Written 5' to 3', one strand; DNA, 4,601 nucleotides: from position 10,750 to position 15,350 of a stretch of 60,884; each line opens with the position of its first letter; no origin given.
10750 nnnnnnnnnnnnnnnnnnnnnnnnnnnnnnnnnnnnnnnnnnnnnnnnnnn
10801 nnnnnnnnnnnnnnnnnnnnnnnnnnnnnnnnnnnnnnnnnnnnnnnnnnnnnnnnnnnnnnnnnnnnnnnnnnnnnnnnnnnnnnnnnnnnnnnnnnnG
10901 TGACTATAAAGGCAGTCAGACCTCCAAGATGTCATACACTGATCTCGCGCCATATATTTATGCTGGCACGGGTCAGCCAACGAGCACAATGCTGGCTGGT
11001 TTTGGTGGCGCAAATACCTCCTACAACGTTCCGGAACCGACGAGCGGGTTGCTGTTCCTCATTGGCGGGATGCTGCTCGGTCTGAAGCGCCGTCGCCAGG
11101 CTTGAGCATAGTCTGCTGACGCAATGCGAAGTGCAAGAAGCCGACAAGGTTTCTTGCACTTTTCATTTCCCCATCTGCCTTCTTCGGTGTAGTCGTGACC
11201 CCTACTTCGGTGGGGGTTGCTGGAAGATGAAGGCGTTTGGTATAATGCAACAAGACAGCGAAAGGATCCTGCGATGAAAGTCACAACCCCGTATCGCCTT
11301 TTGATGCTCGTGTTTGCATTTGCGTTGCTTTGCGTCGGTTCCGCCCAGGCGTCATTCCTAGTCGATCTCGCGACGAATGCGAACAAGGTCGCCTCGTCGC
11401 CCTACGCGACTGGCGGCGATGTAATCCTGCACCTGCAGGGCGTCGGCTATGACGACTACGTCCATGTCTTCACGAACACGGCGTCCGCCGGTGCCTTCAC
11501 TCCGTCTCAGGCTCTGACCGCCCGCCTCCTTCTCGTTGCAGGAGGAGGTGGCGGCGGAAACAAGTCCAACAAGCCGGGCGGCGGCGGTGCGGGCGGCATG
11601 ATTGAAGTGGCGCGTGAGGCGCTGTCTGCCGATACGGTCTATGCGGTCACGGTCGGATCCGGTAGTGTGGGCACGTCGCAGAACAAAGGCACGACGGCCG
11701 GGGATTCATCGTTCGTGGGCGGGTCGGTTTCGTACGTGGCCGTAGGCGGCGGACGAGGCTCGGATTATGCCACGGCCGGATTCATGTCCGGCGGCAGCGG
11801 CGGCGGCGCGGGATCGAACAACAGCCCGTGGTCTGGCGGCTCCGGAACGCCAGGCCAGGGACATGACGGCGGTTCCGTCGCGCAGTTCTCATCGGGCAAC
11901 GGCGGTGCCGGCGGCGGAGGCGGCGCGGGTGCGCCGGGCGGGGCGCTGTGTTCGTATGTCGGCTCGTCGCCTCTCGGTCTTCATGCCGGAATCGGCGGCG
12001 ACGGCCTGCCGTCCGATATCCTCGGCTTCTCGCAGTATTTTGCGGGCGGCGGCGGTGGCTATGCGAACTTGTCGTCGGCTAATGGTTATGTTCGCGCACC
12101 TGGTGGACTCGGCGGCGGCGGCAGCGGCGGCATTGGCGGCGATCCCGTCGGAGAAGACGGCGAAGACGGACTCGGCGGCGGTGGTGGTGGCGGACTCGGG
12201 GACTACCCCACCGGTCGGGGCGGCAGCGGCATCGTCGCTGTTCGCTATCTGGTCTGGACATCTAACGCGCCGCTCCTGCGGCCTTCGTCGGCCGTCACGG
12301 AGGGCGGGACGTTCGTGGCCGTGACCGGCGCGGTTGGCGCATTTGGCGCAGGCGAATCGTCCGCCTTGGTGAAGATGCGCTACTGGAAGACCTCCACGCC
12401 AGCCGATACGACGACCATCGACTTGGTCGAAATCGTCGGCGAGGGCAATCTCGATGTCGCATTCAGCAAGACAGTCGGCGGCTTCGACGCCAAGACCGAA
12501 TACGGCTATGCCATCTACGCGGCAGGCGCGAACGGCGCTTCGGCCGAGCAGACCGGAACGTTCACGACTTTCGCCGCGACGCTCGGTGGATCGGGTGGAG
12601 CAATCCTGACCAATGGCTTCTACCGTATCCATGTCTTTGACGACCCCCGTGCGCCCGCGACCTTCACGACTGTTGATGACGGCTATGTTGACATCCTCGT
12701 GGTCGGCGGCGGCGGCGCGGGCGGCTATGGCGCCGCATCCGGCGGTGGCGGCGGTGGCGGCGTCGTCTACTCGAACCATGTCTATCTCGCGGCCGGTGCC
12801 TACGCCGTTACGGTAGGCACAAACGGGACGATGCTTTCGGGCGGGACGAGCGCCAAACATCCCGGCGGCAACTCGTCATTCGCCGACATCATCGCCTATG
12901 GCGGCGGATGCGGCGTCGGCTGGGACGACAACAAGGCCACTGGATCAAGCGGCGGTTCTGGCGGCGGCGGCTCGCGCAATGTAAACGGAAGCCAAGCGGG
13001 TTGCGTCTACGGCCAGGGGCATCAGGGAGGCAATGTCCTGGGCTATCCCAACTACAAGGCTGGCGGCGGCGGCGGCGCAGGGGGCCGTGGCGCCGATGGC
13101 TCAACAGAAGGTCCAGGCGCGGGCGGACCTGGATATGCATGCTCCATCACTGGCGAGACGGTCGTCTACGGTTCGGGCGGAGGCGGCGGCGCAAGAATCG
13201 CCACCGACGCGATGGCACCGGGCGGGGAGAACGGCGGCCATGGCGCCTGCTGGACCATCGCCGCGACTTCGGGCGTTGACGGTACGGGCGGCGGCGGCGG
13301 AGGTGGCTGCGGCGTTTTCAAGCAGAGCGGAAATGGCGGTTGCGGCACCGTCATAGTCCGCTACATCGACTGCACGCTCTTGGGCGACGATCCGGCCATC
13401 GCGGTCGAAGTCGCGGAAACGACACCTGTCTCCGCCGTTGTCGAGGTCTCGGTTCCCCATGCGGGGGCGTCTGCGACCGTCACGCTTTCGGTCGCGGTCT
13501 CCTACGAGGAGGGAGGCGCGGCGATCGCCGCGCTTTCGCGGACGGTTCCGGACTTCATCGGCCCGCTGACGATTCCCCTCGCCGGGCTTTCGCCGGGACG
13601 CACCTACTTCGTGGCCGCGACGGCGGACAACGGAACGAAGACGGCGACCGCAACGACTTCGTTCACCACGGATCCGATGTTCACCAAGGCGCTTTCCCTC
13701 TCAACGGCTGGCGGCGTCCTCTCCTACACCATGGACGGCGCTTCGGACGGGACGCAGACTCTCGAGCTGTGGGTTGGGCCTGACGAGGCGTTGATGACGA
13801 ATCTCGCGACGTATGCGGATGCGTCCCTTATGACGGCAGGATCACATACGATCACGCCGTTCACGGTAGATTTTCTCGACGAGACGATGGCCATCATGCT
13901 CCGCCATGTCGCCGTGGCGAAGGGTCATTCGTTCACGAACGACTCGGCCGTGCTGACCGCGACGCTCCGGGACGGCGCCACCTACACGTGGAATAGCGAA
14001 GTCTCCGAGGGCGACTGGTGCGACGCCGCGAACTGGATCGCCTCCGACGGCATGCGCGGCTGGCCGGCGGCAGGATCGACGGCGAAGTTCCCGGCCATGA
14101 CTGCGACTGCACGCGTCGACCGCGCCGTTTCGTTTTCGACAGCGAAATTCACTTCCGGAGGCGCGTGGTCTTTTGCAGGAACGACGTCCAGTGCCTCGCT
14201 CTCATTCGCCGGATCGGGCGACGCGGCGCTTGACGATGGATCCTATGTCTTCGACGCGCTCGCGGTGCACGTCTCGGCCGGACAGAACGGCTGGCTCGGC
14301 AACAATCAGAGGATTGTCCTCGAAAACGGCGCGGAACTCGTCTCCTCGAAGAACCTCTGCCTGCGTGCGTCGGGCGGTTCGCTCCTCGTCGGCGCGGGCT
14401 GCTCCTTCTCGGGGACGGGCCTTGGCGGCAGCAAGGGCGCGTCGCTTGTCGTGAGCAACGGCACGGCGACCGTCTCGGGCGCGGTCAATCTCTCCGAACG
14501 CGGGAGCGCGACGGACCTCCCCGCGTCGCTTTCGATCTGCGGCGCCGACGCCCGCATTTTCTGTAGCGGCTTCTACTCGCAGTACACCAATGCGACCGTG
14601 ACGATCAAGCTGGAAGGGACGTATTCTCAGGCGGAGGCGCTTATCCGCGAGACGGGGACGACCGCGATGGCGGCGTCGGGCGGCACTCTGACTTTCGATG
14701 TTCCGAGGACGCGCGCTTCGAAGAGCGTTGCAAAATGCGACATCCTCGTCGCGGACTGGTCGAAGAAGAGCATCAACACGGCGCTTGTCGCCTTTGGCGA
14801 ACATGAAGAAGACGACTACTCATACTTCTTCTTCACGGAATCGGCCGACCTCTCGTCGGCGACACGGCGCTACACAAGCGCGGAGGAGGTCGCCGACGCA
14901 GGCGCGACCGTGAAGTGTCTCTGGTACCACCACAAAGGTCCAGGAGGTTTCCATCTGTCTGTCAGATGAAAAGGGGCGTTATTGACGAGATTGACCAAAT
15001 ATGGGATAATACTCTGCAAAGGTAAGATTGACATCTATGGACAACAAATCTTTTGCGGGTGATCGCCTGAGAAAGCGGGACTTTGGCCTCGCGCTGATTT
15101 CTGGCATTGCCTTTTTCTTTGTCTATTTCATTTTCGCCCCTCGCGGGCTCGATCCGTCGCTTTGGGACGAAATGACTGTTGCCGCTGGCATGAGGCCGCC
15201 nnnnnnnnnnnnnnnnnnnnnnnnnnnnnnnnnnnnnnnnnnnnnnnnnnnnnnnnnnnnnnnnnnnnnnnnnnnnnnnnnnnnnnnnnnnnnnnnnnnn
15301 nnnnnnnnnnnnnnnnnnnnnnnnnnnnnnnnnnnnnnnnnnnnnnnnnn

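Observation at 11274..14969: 1231-aa secreted protein with two tandem glycine-rich (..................) domains, transcribed separately right after the PEP-CTERM operon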

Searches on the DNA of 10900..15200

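Call 85: search_rna_families(source=window, start=10900, end=15200, threshold=gathering)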
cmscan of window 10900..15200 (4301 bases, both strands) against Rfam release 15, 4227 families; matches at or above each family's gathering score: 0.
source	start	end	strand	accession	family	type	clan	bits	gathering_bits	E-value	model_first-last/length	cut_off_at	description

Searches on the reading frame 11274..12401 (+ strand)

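Call 9: search_protein_families(library=pfam, proteins=[window:11274-12401:+], max_evalue=0.1)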
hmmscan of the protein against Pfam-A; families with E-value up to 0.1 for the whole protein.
window:11274-12401:+ (376 aa): 1 family
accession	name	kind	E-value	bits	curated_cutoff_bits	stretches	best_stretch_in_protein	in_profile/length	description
PF21722.4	Gly_rich_2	-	1e-16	62.1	24.3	1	72-325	3-225/226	Glycine-rich domain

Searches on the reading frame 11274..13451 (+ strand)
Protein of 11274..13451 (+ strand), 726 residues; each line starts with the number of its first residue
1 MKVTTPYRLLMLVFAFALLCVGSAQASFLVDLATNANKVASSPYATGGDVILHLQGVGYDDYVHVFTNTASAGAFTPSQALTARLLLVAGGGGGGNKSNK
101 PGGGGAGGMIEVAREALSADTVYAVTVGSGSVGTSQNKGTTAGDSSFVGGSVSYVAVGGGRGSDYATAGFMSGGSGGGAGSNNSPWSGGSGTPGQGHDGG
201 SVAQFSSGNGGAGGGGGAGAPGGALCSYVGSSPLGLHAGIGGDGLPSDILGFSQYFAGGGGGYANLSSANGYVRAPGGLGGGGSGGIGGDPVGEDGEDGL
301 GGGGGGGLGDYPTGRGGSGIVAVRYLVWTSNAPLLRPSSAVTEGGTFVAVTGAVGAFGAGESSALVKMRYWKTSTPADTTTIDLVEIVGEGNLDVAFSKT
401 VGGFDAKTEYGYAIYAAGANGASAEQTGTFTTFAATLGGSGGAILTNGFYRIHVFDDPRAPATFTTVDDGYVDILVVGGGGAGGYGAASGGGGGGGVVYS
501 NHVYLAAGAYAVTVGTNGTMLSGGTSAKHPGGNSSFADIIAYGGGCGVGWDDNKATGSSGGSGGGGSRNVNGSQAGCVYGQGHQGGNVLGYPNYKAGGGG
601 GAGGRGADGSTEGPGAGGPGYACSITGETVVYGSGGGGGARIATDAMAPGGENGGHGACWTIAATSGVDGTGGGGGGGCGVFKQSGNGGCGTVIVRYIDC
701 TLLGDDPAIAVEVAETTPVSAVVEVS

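Call 37: predict_structure(alignment_id=A1)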
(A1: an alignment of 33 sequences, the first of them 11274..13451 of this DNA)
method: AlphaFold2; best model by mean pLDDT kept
length: 726 residues; sequences in the alignment: 33
mean_pLDDT: 82.9   pTM: 0.59
mean pLDDT of the five models: 82.9, 82.9, 82.7, 81.5, 80.7
residues with pLDDT >= 90: 316; 70-90: 294; 50-70: 65; < 50: 51
segments of 3 or more residues with pLDDT < 50: 1-26, 204-209, 227-235, 713-717
pLDDT, mean of each block of 10 residues (from residue 1): 38 41 56 92 95 79 91 93 94 79 93 90 96 62 92 95 65 86 64 88 51 86 60 58 89 91 77 81 88 91 87 87 89 86 85 83 90 92 83 74 90 90 87 90 89 93 94 95 92 91 90 95 82 90 91 79 85 62 78 87 80 89 86 96 88 92 94 94 90 93 70 50 53
secondary structure, 60 per line:
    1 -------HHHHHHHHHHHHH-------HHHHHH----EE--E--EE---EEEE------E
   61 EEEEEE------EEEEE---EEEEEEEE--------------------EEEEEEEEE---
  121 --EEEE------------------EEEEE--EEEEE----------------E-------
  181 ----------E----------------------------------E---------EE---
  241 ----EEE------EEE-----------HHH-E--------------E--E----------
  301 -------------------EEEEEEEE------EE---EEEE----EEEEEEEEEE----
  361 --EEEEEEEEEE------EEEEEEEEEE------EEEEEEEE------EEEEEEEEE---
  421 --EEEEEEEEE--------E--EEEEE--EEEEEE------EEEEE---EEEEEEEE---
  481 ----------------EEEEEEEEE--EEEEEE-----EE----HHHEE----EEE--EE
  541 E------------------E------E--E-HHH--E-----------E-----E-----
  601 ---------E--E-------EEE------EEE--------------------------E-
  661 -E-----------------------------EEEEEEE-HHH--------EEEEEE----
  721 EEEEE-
elements in order (helices of 4 or more, strands of 3 or more residues): H8-20 H28-33 E50-53 E60-66 E73-77 E81-88 E109-117 E123-126 E145-149 E152-156 E245-247 E254-256 E320-327 E339-342 E347-356 E363-372 E379-388 E395-402 E409-417 E423-431 E443-447 E450-455 E462-466 E470-477 E497-505 E508-513 E534-536 E539-541 E621-623 E630-632 E692-698 E711-716 E721-725

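Call 41: fold_search(model_id=the predicted structure, library=pdb)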
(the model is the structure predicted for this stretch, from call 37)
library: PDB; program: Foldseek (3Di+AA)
matches with E <= 10: 1758; with E <= 0.001: 14
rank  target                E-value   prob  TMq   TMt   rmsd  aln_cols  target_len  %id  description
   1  7p4l_A                2.6e-04  1.00  0.10  0.15  14.3       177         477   12  Crystal structure of the trimeric ectodomain of archaeal Fusexin1 (Fsx1) (released 2022-07-13)
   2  7p4l_C                2.8e-04  1.00  0.10  0.15  14.3       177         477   11  Crystal structure of the trimeric ectodomain of archaeal Fusexin1 (Fsx1) (released 2022-07-13)
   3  7cg8_C                2.9e-04  1.00  0.11  0.63   3.7       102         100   20  Structure of the sensor domain (short construct) of the anti-sigma factor RsgI4 in Pseudobacteroides cellulosolvens (released 2021-06-30)
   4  7p4l_B                2.9e-04  1.00  0.11  0.15  14.2       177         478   11  Crystal structure of the trimeric ectodomain of archaeal Fusexin1 (Fsx1) (released 2022-07-13)
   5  7ypx_A                3.5e-04  1.00  0.19  0.50   9.1       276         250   20  Cyanophage Pam3 fiber (released 2022-11-09)
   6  6tpu_A                4.8e-04  1.00  0.12  0.39  13.3       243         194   12  Crystal structures of FNIII domain three and four of the human leucocyte common antigen-related protein, LAR (released 2020-05-13)
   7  4be6_A                5.3e-04  1.00  0.11  0.28  15.2       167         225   11  V. cholera biofilm scaffolding protein RbmA (released 2013-12-18)
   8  7tyj_B                5.8e-04  1.00  0.12  0.23  18.3       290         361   11  Cryo-EM Structure of insulin receptor-related receptor (IRR) in apo-state captured at pH 7. The 3D refinement was focu (released 2023-02-15)
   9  7tym_A                5.8e-04  1.00  0.12  0.11  21.7       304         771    9  Cryo-EM Structure of insulin receptor-related receptor (IRR) in active-state captured at pH 9. The 3D refinement was a (released 2023-02-15)
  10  6x3a                  6.9e-04  1.00  0.14  0.30  15.5       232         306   11  Crystal structure of the FN4-FN6 domains of human PTPRD (released 2021-05-26)
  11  4be5_A                7.9e-04  0.98  0.09  0.25  15.7       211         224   10  V. cholera biofilm scaffolding protein RbmA (released 2013-12-18)
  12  2ibg_B                8.3e-04  1.00  0.13  0.40  11.1       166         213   14  Crystal Structure of Hedgehog Bound to the FNIII Domains of Ihog (released 2006-10-24)
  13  6tpu_B                9.5e-04  1.00  0.11  0.38  13.5       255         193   10  Crystal structures of FNIII domain three and four of the human leucocyte common antigen-related protein, LAR (released 2020-05-13)
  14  4rtd                  9.9e-04  0.75  0.12  0.08  25.7       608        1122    8  Escherichia coli alpha-2-macroglobulin activated by porcine elastase (released 2015-07-15)
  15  7tyk_A                1.0e-03  1.00  0.12  0.11  18.6       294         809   11  Cryo-EM Structure of insulin receptor-related receptor (IRR) in apo-state captured at pH 7. The 3D refinement was appl (released 2023-02-15)
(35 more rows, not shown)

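Call 42: search_solved_structures(query=A1, max_evalue=1, show_alignments=4)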
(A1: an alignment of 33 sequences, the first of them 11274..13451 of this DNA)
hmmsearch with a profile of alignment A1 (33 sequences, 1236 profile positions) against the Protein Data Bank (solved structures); distinct sequences matched with E-value up to 1: 97 (the best 60 are shown).
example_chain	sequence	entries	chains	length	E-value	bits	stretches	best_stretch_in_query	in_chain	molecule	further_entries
8q6t_I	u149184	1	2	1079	1.2e-12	49.9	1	707-790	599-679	Titin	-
8g4l_bm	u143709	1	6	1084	1.7e-07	32.8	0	382-425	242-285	Titin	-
6xay_A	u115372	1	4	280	1.5e-05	26.4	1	756-805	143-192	Fibronectin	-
7y8s_A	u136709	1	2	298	2e-05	26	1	715-802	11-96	Dscam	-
2vkw_A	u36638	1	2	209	3.5e-05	25.2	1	718-805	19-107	NEURAL CELL ADHESION MOLECULE 1,140 KDA ISOFORM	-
2vkx_A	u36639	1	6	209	3.7e-05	25.1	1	718-805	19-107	NEURAL CELL ADHESION MOLECULE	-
1tdq_A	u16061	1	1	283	0.00011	23.5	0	767-814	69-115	Tenascin-R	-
1x5f_A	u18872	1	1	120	0.00015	23.1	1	740-804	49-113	Neogenin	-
4yh7_A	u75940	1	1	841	0.00021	22.6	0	766-814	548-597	Receptor-type tyrosine-protein phosphatase delta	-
1fnf_A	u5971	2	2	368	0.00041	21.6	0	766-792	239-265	FIBRONECTIN | Isoform 1 of Fibronectin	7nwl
9p6s_C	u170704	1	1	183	0.00046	21.5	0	764-795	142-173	Fibronectin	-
7ndg_B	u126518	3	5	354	0.00052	21.3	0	378-415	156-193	Neogenin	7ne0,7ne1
7y8h_A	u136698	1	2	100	0.00082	20.6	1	714-802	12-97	Down Syndrome Cell Adhesion Molecules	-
3lpw_A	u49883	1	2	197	0.00092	20.5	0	382-418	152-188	A77-A78 domain from Titin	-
6z3m_E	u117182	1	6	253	0.0015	19.8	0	378-415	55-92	Neogenin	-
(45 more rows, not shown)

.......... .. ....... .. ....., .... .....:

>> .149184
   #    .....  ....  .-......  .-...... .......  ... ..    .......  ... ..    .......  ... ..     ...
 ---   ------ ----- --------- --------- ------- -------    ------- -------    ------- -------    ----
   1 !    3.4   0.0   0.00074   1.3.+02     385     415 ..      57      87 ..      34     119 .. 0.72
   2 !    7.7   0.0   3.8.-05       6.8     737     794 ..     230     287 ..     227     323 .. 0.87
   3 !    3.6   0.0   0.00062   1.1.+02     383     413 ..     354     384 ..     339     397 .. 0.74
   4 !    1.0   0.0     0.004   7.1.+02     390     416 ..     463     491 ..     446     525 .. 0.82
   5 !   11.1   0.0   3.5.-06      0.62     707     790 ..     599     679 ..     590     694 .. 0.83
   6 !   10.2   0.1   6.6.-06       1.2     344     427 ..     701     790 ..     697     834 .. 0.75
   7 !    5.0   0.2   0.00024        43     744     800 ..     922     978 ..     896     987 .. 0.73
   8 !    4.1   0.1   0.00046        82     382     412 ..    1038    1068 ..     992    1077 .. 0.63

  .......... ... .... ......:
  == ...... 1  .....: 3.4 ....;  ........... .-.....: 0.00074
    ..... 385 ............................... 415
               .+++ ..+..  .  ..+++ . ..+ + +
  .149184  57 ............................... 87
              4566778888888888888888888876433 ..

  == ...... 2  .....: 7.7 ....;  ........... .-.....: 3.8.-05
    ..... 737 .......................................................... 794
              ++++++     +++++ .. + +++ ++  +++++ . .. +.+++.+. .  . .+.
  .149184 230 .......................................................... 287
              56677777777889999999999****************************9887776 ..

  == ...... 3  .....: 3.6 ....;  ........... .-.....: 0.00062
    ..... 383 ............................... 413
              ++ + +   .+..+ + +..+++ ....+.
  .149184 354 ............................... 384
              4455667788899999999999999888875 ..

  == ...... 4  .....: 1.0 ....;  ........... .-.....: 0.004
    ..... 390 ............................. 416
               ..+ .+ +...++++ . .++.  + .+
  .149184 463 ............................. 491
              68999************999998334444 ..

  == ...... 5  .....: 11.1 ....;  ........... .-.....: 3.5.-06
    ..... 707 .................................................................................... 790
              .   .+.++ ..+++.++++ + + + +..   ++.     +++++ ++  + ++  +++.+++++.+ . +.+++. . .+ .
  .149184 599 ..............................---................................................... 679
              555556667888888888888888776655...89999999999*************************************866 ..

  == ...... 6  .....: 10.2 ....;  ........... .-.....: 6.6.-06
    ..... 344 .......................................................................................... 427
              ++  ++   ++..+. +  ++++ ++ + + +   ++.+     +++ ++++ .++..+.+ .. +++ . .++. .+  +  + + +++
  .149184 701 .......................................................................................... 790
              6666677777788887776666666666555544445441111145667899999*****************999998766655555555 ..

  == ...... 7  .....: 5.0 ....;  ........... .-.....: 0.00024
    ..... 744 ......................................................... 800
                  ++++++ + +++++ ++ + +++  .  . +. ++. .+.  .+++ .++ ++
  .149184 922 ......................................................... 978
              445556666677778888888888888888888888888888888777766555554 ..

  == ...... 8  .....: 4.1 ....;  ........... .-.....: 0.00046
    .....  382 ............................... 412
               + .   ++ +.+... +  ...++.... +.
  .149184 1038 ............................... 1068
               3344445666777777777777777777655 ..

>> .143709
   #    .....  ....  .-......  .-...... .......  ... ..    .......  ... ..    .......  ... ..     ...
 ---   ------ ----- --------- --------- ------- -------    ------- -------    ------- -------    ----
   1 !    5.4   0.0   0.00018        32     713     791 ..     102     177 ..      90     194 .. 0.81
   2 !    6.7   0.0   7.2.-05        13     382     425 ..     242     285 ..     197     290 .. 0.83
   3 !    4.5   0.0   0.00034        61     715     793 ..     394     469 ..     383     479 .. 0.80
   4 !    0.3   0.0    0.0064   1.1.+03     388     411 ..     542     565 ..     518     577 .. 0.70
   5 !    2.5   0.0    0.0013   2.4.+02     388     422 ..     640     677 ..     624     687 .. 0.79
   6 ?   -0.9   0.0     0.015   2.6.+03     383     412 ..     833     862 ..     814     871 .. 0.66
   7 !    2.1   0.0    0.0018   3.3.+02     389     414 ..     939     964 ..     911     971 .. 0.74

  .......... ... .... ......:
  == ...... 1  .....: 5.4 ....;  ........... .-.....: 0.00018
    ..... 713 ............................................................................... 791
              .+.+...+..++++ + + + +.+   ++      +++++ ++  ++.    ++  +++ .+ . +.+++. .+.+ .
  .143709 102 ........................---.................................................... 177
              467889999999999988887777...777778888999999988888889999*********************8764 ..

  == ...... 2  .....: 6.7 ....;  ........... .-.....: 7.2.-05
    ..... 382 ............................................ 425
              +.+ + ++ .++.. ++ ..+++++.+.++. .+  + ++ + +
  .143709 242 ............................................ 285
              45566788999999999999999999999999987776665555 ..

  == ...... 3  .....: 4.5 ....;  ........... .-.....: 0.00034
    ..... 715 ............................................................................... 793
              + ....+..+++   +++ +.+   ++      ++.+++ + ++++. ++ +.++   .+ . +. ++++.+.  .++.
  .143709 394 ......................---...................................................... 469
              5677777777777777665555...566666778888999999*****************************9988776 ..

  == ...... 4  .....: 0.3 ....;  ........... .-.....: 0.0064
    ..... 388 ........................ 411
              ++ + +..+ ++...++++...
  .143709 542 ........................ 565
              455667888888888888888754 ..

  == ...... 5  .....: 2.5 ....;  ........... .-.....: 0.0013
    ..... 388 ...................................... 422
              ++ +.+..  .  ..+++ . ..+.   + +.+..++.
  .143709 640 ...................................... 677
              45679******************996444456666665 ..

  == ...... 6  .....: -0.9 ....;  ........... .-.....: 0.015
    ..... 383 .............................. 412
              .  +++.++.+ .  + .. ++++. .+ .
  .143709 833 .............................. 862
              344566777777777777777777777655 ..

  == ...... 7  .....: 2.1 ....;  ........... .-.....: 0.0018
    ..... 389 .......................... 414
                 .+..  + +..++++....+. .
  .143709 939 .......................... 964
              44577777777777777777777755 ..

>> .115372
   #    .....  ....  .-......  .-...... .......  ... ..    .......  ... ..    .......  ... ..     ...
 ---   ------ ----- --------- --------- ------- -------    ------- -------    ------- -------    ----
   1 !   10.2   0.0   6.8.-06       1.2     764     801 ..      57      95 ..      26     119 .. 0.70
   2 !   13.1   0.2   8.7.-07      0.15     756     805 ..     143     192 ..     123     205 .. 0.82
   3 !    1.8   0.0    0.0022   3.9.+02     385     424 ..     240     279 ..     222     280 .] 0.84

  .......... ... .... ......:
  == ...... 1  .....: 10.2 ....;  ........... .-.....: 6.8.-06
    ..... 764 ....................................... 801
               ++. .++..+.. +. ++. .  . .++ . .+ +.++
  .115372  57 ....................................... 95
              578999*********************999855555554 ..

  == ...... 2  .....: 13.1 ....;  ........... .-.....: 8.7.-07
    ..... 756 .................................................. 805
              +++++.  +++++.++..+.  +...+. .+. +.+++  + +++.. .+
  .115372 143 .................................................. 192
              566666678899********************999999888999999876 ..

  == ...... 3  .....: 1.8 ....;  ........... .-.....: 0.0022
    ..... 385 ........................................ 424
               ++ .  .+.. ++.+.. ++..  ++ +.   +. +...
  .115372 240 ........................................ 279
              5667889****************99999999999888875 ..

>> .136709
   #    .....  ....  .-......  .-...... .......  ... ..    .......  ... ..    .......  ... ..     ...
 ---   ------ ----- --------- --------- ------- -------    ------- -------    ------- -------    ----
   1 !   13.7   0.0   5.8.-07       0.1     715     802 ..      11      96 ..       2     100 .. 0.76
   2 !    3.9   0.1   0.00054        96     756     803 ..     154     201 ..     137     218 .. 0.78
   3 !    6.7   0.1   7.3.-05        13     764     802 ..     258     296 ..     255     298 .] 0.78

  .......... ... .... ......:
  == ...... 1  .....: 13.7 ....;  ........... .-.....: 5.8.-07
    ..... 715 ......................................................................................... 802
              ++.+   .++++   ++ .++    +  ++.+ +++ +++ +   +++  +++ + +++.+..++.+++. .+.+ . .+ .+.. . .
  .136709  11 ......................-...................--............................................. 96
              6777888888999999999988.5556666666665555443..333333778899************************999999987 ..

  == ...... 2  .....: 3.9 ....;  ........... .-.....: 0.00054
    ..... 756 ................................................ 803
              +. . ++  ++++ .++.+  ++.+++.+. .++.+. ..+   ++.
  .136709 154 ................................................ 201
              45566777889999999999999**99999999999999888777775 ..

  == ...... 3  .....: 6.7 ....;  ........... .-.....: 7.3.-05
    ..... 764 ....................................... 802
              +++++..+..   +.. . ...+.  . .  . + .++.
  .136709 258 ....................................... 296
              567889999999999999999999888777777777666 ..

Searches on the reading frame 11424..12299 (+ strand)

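Call 74: search_protein_families(library=phrogs, proteins=[window:11424-12299:+], max_evalue=0.01)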
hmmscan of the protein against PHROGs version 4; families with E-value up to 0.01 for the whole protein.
window:11424-12299:+ (292 aa): 2 families
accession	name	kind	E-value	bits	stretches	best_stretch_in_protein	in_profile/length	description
phrog_2295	-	unknown function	5.4e-33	115.7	1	13-277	578-848/1183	-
phrog_863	-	tail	0.0035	17.3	1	14-182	401-565/690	tail fiber assembly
